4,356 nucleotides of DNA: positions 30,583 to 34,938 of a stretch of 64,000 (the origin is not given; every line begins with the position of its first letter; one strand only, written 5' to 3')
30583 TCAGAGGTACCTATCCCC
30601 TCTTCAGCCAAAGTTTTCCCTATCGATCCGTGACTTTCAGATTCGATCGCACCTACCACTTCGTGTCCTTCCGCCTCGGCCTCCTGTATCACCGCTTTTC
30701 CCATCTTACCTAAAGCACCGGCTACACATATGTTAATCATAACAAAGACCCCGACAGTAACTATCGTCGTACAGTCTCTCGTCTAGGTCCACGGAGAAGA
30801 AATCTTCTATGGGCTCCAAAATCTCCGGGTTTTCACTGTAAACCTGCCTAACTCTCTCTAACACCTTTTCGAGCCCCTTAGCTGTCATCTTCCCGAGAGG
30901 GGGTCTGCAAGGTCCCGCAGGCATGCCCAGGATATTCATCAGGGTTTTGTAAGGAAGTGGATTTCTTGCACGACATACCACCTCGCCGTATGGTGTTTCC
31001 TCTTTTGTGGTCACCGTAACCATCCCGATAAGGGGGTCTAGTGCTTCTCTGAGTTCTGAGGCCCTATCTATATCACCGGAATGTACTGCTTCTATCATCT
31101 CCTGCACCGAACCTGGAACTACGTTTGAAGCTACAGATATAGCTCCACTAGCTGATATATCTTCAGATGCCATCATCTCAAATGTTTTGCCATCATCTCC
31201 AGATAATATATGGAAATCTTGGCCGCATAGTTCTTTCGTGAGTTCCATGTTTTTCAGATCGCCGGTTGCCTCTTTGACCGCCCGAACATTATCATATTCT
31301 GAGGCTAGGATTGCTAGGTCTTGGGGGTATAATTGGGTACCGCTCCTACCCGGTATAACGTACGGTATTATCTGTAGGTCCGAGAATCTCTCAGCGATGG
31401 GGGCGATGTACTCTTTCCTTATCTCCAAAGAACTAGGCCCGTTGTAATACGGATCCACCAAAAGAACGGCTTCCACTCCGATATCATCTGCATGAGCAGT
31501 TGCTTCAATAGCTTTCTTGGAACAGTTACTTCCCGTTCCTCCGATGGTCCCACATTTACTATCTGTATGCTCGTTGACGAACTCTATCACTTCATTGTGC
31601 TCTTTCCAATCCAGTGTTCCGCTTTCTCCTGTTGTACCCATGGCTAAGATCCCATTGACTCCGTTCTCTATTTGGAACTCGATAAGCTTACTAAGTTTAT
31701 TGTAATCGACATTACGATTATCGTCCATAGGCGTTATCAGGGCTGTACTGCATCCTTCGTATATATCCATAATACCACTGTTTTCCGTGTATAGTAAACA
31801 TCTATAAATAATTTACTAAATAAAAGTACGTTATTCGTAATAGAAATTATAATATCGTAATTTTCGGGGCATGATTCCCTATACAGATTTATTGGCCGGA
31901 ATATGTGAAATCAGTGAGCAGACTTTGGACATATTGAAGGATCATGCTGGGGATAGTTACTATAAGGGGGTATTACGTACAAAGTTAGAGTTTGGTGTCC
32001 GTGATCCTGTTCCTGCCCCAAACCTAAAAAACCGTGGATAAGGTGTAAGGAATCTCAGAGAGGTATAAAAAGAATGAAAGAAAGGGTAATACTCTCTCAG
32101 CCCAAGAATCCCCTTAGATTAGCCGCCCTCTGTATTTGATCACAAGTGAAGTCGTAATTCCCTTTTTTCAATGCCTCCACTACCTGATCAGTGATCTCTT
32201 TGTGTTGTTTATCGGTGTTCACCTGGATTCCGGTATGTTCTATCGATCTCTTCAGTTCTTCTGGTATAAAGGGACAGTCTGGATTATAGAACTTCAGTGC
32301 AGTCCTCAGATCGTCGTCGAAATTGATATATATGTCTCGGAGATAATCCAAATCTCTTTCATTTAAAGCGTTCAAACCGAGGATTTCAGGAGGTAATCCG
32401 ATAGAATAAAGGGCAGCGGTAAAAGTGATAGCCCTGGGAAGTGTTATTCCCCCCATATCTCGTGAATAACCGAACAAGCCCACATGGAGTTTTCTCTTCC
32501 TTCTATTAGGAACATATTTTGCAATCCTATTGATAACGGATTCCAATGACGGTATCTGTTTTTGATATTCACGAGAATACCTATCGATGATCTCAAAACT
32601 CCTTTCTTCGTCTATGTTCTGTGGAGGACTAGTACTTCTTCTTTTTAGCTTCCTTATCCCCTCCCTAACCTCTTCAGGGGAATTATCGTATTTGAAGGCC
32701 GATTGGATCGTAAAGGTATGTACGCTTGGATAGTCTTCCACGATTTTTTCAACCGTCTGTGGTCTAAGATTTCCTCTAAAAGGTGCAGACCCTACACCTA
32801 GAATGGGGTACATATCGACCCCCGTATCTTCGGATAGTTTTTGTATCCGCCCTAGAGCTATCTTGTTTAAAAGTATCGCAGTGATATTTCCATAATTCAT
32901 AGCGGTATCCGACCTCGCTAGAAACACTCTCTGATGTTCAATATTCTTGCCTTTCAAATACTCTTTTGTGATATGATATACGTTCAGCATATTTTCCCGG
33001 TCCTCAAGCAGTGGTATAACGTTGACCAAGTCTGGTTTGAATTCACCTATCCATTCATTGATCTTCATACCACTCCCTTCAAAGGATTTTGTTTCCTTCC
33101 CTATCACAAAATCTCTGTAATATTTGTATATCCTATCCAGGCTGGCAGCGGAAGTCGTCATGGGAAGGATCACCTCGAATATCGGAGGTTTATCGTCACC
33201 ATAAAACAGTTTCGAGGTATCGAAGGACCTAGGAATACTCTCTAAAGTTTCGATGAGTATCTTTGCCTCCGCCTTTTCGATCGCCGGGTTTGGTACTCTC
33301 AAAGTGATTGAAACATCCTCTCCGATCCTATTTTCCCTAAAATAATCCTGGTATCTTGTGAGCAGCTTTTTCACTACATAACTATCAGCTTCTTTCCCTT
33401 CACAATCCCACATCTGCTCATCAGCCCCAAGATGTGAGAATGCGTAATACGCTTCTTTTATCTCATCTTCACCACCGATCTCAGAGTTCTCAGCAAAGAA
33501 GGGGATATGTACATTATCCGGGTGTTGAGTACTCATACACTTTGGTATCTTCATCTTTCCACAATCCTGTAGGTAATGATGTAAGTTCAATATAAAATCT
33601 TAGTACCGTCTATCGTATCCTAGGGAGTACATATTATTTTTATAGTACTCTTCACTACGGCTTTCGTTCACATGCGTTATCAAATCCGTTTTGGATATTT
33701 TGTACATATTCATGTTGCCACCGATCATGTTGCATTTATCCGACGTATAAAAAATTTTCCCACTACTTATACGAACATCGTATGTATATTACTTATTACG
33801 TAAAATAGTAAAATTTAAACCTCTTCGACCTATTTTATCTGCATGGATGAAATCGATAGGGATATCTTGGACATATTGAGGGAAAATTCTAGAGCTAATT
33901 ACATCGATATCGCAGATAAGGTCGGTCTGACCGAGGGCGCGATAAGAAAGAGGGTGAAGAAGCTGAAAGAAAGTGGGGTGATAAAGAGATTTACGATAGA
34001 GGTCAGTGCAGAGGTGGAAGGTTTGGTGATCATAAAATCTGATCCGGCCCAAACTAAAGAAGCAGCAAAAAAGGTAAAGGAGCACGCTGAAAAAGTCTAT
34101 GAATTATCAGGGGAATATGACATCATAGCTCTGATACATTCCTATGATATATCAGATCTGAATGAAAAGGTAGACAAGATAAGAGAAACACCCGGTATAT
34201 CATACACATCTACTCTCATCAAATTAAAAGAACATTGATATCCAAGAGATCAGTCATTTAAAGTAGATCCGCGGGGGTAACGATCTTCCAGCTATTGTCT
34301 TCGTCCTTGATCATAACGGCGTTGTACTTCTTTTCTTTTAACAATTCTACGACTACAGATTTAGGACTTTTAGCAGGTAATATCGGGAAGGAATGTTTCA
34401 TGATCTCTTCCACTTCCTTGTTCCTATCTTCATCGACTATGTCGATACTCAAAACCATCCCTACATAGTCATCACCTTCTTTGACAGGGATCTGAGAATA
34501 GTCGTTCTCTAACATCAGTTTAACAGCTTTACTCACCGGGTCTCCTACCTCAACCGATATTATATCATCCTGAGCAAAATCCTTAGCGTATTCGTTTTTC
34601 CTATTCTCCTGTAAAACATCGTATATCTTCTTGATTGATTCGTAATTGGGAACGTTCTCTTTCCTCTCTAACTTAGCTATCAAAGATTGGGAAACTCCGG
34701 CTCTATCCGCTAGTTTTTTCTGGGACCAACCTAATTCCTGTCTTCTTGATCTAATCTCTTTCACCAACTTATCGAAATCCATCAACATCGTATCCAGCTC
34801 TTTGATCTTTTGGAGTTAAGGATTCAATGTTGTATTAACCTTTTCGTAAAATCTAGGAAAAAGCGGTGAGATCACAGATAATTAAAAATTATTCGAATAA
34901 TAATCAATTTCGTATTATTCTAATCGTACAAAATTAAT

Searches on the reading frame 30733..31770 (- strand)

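Call 36: search_protein_families(library=pfam, proteins=[window:30733-31770:-], max_evalue=0.0001)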
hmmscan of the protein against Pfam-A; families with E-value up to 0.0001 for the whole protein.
window:30733-31770:- (345 aa): 1 family
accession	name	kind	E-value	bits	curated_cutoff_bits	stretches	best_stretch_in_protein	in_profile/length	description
PF00701.28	DHDPS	-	1.2e-67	228.1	22.1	1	5-308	3-287/289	Dihydrodipicolinate synthetase family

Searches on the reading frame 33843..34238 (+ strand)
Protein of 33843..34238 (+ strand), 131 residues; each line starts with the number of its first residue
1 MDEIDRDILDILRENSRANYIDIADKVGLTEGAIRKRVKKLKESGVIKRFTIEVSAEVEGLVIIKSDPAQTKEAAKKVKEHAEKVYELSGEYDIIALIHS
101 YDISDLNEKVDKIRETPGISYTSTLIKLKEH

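Call 37: search_protein_families(library=pfam, proteins=[window:33843-34238:+], max_evalue=0.01)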
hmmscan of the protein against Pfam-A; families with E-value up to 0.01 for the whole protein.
window:33843-34238:+ (131 aa): 10 families
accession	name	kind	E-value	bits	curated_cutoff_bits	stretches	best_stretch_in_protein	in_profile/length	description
PF13412.12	HTH_24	-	5.4e-17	61.5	21.9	1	1-48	1-48/48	Winged helix-turn-helix DNA-binding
PF13404.12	HTH_AsnC-type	-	6.2e-15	55.2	27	1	1-42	1-42/42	AsnC-type helix-turn-helix domain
PF01037.27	AsnC_trans_reg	-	3e-08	33.9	25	1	64-129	3-72/73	Lrp/AsnC ligand binding domain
PF08279.18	HTH_11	-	1.4e-05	25.3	25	1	6-53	3-47/55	HTH domain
PF22451.2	NirdL-like_HTH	-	0.00014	21.8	27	1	20-47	19-46/47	Siroheme decarboxylase NirDL-like HTH domain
PF01047.28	MarR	-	0.00021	21.6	24.6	1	8-50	8-50/59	MarR family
PF13601.12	HTH_34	-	0.00087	19.8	27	1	8-48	5-45/80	Winged helix DNA-binding domain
PF01022.26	HTH_5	-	0.001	19.3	22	1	6-48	5-46/47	Bacterial regulatory protein, arsR family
PF08280.17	HTH_Mga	-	0.0021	18.4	23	1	7-43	9-45/59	M protein trans-acting positive regulator (MGA) HTH domain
PF12840.13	HTH_20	-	0.004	17.6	27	1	6-48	7-49/51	Helix-turn-helix domain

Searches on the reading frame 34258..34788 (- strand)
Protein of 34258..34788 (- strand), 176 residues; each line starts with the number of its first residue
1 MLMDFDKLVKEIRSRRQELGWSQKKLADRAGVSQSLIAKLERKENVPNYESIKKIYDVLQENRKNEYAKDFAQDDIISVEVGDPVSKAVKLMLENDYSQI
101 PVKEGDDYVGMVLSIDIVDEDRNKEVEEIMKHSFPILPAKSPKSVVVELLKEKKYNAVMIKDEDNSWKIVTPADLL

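Call 37: search_protein_families(library=pfam, proteins=[window:34258-34788:-], max_evalue=0.01)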
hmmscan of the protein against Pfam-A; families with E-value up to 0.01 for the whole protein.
window:34258-34788:- (176 aa): 5 families
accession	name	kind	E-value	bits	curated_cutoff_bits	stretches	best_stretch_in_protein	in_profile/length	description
PF00571.33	CBS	-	1.4e-13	51.4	24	1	68-120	1-54/57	CBS domain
PF01381.28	HTH_3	-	2.6e-12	47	23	1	12-59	1-48/55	Helix-turn-helix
PF13560.12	HTH_31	-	4.2e-08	33.8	27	1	10-59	4-54/64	Helix-turn-helix domain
PF12844.13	HTH_19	-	1.2e-07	31.9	30.2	1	12-58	4-50/64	Helix-turn-helix domain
PF13443.12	HTH_26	-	0.0091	16.7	22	0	12-60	2-51/63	Cro/C1-type HTH DNA-binding domain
